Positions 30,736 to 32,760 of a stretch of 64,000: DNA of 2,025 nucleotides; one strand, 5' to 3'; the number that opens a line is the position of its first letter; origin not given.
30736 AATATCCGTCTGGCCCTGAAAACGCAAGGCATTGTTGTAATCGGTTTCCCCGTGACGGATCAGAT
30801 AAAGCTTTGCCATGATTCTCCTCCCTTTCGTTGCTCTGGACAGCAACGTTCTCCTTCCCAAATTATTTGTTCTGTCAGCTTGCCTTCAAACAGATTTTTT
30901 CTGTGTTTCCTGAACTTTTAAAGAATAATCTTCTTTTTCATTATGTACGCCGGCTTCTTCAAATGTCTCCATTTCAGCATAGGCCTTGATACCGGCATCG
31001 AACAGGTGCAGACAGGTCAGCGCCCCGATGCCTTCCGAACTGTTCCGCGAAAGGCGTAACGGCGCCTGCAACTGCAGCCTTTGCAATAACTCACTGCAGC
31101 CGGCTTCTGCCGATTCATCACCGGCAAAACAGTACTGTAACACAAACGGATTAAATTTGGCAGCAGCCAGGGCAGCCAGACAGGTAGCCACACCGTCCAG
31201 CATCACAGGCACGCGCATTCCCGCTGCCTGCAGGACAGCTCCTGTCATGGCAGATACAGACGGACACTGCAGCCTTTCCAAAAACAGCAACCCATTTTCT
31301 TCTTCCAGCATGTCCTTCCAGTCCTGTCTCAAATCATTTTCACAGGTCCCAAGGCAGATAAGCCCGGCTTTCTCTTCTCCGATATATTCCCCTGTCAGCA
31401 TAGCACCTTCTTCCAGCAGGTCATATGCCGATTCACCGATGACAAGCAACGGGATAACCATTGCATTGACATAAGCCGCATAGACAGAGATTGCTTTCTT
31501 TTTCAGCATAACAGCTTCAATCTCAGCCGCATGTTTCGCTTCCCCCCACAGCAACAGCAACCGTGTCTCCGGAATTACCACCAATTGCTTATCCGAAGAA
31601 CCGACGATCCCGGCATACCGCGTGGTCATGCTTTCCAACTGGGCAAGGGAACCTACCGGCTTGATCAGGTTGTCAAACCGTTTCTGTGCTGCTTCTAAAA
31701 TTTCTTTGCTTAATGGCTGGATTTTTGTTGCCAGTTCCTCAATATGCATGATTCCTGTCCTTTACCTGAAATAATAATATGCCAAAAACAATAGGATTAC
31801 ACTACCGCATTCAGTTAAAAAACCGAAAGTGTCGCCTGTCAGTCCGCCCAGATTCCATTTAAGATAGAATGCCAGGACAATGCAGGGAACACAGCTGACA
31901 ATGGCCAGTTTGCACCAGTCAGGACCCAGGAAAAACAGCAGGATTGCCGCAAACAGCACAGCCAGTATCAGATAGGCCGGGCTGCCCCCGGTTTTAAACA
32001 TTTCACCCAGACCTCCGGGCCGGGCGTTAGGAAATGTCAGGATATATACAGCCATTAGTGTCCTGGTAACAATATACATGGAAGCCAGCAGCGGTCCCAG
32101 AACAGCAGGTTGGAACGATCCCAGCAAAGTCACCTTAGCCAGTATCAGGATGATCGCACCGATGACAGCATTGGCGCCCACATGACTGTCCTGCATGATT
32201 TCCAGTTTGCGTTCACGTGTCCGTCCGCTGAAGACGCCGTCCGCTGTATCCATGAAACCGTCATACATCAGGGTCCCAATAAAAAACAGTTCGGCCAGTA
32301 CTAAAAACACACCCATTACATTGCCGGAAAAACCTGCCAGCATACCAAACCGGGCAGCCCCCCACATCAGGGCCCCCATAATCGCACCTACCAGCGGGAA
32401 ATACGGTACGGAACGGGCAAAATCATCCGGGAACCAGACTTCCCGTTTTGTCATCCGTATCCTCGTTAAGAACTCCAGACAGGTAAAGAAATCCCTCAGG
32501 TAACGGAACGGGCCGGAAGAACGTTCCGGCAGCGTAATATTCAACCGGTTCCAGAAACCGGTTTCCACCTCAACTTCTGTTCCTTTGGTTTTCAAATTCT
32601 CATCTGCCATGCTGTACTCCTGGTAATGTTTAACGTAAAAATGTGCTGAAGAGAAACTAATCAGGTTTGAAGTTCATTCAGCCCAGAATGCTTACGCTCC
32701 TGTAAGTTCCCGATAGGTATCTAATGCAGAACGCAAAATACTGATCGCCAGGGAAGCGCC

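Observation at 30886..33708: Two complementary CobT paralogues flanking cobS: ArsA/ArsB-like heterodimer, possible phenolyl or unusual lower-ligand cobamide pathway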

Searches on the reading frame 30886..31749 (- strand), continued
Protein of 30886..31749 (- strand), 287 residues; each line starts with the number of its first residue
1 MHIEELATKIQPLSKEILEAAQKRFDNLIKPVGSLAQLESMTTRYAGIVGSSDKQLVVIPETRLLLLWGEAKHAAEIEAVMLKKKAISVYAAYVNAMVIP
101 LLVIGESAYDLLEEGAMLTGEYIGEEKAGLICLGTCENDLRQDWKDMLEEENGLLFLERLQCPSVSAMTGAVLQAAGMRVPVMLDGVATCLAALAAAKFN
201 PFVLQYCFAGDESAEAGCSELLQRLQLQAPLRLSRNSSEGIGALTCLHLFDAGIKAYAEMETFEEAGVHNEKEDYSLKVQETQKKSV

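Call 81: list_cluster_members(proteins=[P0269, P0273, P0274, P0286, P0288, P0298, P0300, P0301, P0333, P0330])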
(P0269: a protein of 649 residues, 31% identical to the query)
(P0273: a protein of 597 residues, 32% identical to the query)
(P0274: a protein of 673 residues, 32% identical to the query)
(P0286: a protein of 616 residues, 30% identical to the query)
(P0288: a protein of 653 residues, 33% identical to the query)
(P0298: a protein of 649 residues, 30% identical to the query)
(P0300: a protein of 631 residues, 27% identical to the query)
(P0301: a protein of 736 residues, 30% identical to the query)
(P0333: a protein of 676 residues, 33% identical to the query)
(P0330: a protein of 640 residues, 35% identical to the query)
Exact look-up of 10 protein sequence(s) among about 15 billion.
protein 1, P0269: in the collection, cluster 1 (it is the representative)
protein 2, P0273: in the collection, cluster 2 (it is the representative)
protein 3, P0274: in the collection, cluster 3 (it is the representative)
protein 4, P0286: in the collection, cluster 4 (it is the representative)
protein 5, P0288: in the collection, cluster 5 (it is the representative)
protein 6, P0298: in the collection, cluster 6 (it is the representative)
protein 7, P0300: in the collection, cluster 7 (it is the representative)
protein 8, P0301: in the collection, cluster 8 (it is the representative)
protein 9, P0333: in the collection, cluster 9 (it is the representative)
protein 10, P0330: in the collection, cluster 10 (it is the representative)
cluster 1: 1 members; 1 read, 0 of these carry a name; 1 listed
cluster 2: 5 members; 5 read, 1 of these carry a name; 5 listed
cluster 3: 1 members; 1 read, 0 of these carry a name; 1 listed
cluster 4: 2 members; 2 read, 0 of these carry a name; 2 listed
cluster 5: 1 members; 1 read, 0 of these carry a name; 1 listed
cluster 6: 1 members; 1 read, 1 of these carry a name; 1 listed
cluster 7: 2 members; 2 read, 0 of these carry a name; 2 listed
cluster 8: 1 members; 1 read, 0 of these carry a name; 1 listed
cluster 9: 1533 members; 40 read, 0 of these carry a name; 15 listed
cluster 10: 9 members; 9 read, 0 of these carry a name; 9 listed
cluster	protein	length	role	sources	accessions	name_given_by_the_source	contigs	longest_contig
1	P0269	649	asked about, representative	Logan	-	-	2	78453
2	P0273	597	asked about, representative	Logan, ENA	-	-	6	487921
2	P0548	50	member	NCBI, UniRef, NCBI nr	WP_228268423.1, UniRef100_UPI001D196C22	hypothetical protein [Acinetobacter colistiniresistens] | hypothetical protein n=1 Tax=Acinetobacter colistiniresistens TaxID=280145 ...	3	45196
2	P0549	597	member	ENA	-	-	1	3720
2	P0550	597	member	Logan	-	-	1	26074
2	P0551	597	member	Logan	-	-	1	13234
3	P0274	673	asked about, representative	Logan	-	-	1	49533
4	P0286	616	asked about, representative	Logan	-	-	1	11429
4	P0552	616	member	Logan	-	-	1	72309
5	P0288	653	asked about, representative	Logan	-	-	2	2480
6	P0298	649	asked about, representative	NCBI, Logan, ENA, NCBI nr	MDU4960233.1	MAG: nicotinate-nucleotide--dimethylbenzimidazole phosphoribosyltransferase ... | nicotinate-nucleotide--dimethylbenzimidazole phosphoribosyltransferase [Sporomusaceae ...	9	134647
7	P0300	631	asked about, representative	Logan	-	-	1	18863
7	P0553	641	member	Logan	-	-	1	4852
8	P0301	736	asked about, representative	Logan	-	-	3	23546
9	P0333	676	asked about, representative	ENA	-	-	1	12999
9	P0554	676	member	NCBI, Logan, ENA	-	-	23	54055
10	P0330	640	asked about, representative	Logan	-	-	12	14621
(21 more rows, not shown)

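Call 85: find_encoding_contigs(protein=P0554, flank=5000, max_places=1)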
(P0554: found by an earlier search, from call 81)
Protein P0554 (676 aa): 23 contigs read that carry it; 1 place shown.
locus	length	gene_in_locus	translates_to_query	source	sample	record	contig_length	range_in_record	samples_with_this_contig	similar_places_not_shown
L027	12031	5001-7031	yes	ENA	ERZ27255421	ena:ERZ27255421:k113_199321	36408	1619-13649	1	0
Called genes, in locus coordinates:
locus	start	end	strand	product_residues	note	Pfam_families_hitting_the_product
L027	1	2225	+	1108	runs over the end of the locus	-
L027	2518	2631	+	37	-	-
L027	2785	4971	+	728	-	PF09371:Tex_N, PF22706:Tex_central_region, PF16921:Tex_YqgF, PF14635:HHH_7, PF12836:HHH_3, PF17674:HHH_9, PF00575:S1, PF23459:S1_RRP5 (weak), +1 more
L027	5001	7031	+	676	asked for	PF02277:DBI_PRT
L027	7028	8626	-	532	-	PF00672:HAMP, PF00512:HisKA, PF02518:HATPase_c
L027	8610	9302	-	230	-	PF00072:Response_reg, PF00486:Trans_reg_C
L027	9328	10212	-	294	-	PF00126:HTH_1, PF03466:LysR_substrate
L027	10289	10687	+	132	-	PF00860:Xan_ur_permease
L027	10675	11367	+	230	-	PF00860:Xan_ur_permease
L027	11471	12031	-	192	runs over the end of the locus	PF00156:Pribosyltran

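Call 86: find_encoding_contigs(protein=P0273, flank=5000, max_places=1)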
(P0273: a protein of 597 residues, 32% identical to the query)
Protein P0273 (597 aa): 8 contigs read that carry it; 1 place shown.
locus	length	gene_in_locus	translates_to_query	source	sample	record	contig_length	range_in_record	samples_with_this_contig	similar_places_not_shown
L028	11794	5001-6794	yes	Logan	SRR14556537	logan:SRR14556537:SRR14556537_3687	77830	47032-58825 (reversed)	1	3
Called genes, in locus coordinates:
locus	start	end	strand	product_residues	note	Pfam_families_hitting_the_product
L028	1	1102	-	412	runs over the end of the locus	PF25198:Spore_GerAC_N, PF05504:Spore_GerAC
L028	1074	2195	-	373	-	PF03845:Spore_permease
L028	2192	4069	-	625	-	PF03323:GerA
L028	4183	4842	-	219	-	PF00923:TAL_FSA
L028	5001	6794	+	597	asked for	PF02277:DBI_PRT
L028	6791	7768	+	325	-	PF00710:Asparaginase, PF17763:Asparaginase_C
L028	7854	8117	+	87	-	-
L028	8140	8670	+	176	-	PF14235:DUF4337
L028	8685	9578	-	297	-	PF00892:EamA, PF03151:TPT (weak), PF00892:EamA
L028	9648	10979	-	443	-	PF00202:Aminotran_3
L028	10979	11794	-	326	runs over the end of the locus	PF00490:ALAD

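Call 88: predict_structure(alignment_id=A5)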
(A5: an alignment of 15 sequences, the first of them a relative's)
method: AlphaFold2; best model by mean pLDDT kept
length: 616 residues; sequences in the alignment: 15
mean_pLDDT: 90.0   pTM: 0.92
mean pLDDT of the five models: 90.0, 87.6, 87.6, 86.5, 83.9
residues with pLDDT >= 90: 421; 70-90: 151; 50-70: 44; < 50: 0
segments of 3 or more residues with pLDDT < 50: none
pLDDT, mean of each block of 10 residues (from residue 1): 94 93 82 76 92 90 97 92 93 94 96 95 90 97 98 98 97 95 97 97 87 97 98 98 98 98 94 98 95 89 94 86 93 78 62 55 88 96 86 95 97 92 80 91 79 90 94 80 57 81 96 94 92 94 88 91 88 93 95 93 79 81
secondary structure, 60 per line:
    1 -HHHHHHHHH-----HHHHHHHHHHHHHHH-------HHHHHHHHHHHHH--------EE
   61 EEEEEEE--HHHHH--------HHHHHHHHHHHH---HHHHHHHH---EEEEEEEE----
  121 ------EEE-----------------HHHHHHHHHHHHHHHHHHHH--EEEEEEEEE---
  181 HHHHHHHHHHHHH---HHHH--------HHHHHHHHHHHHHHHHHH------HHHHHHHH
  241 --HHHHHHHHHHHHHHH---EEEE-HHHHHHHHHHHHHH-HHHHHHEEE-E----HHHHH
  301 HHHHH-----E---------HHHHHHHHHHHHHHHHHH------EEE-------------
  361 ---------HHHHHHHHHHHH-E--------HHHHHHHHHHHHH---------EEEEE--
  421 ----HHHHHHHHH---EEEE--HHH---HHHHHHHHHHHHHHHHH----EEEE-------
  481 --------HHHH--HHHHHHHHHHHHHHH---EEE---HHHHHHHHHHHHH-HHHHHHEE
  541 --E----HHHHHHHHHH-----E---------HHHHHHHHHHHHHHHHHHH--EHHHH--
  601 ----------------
elements in order: H2-10 H16-30 H38-50 E59-67 H70-74 H83-94 H98-105 E109-116 E127-129 H147-166 E169-177 H181-193 H197-200 H209-226 H233-240 H243-257 E261-264 H266-279 H281-286 E287-289 H296-305 H321-338 E345-347 H370-381 H392-404 E414-418 H425-433 E437-440 H449-465 E470-473 H489-492 H495-509 E513-515 H519-531 H533-538 H548-557 H573-591 H595-598

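Call 91: fold_search(model_id=the predicted structure, library=pdb)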
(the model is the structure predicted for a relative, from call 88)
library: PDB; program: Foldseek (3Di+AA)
matches with E <= 10: 779; with E <= 0.001: 36
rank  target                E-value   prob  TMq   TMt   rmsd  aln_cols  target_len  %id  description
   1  4hdr_A                2.3e-36  1.00  0.52  0.95   1.9       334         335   56  Crystal Structure of ArsAB in Complex with 5,6-dimethylbenzimidazole (released 2012-10-24)
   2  4hdr_C                2.4e-36  1.00  0.52  0.96   1.5       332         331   55  Crystal Structure of ArsAB in Complex with 5,6-dimethylbenzimidazole (released 2012-10-24)
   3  4hds_A                8.3e-36  1.00  0.52  0.95   2.0       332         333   56  Crystal Structure of ArsAB in Complex with Phenol. (released 2012-10-24)
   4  4hdk_A                1.8e-35  1.00  0.52  0.95   2.2       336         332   55  Crystal Structure of ArsAB in Complex with Phloroglucinol (released 2012-10-24)
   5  4hdm_A                5.0e-35  1.00  0.52  0.96   1.2       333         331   55  Crystal Structure of ArsAB in Complex with p-cresol (released 2012-10-24)
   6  4hdn_A                1.1e-34  1.00  0.52  0.95   2.1       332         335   56  Crystal Structure of ArsAB in the Substrate-Free State. (released 2012-10-24)
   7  1l4b                  2.3e-27  1.00  0.51  0.92   1.6       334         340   37  Crystal Structure of CobT in apo state (released 2002-09-07)
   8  6b5f_A                2.4e-27  1.00  0.53  0.93   1.5       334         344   37  Crystal structure of nicotinate mononucleotide-5,6-dimethylbenzimidazole phosphoribosyltransferase CobT from Yersinia  (released 2017-10-18)
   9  6b5f_B                4.2e-27  1.00  0.52  0.94   1.5       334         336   37  Crystal structure of nicotinate mononucleotide-5,6-dimethylbenzimidazole phosphoribosyltransferase CobT from Yersinia  (released 2017-10-18)
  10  1jha                  4.9e-27  1.00  0.52  0.92   1.4       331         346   37  Structural Investigation of the Biosynthesis of Alternative Lower Ligands for Cobamides by Nicotinate Mononucleotide:5,6 (released 2001-09-26)
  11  4kqf                  7.6e-27  1.00  0.52  0.92   1.4       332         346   37  Crystal structure of CobT E174A complexed with adenine (released 2014-03-12)
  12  4hdr_D                7.6e-27  1.00  0.49  0.90   2.4       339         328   37  Crystal Structure of ArsAB in Complex with 5,6-dimethylbenzimidazole (released 2012-10-24)
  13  1l5m                  8.9e-27  1.00  0.52  0.93   1.4       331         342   37  Crystal Structure of CobT complexed with N7-(5'-phosphoribosyl)-2-aminopurine and nicotinate (released 2002-09-07)
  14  1l4e                  8.9e-27  1.00  0.52  0.90   1.6       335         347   38  The crystal structure of CobT complexed with alpha-ribazole-5'-phosphate (released 2002-09-07)
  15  4kqk_B                9.8e-27  1.00  0.52  0.93   1.4       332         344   38  Crystal structure of CobT S80Y/Q88M/L175M complexed with p-cresol (released 2014-03-12)
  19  4hdr_B                1.6e-26  1.00  0.48  0.89   2.6       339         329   36  Crystal Structure of ArsAB in Complex with 5,6-dimethylbenzimidazole (released 2012-10-24)
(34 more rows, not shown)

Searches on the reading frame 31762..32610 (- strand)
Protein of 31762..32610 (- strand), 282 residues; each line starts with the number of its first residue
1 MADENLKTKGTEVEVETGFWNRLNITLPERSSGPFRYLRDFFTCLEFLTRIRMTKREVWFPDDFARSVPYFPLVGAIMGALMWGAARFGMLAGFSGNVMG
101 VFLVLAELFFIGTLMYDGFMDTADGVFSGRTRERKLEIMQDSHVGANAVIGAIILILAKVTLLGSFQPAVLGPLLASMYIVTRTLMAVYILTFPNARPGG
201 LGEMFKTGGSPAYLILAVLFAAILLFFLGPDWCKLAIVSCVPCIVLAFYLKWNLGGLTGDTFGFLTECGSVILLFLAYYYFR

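Call 3: search_protein_families(library=pfam, proteins=[window:31762-32610:-], max_evalue=0.01)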
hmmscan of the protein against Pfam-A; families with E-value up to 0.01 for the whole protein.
window:31762-32610:- (282 aa): 1 family
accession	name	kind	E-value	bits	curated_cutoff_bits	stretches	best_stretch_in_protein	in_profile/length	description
PF02654.20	CobS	-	2e-43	149.4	23.2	1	45-274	2-206/207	Cobalamin-5-phosphate synthase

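Call 4: search_protein_families(library=ncbifam, proteins=[window:31762-32610:-], max_evalue=0.01)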
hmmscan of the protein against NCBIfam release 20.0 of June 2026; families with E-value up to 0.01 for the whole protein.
window:31762-32610:- (282 aa): 6 families
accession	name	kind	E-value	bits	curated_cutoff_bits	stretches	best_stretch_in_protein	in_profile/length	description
NF001278.0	PRK00235.1-5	equivalog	1.2e-31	110.3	252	1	39-272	3-236/246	adenosylcobinamide-GDP ribazoletransferase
NF001277.0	PRK00235.1-3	equivalog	1.2e-27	97.1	273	1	38-271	5-243/255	adenosylcobinamide-GDP ribazoletransferase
TIGR00317.1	cobS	equivalog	1.9e-27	96.6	110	1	42-274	6-238/241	adenosylcobinamide-GDP ribazoletransferase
NF001276.0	PRK00235.1-2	equivalog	1.2e-26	93.7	322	1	37-274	6-253/260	adenosylcobinamide-GDP ribazoletransferase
NF001279.0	PRK00235.2-1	equivalog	7e-10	38.9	282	1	66-269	28-236/248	adenosylcobinamide-GDP ribazoletransferase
NF001282.0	PRK00235.2-4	equivalog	9.5e-06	25.1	342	1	42-272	26-273/286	adenosylcobinamide-GDP ribazoletransferase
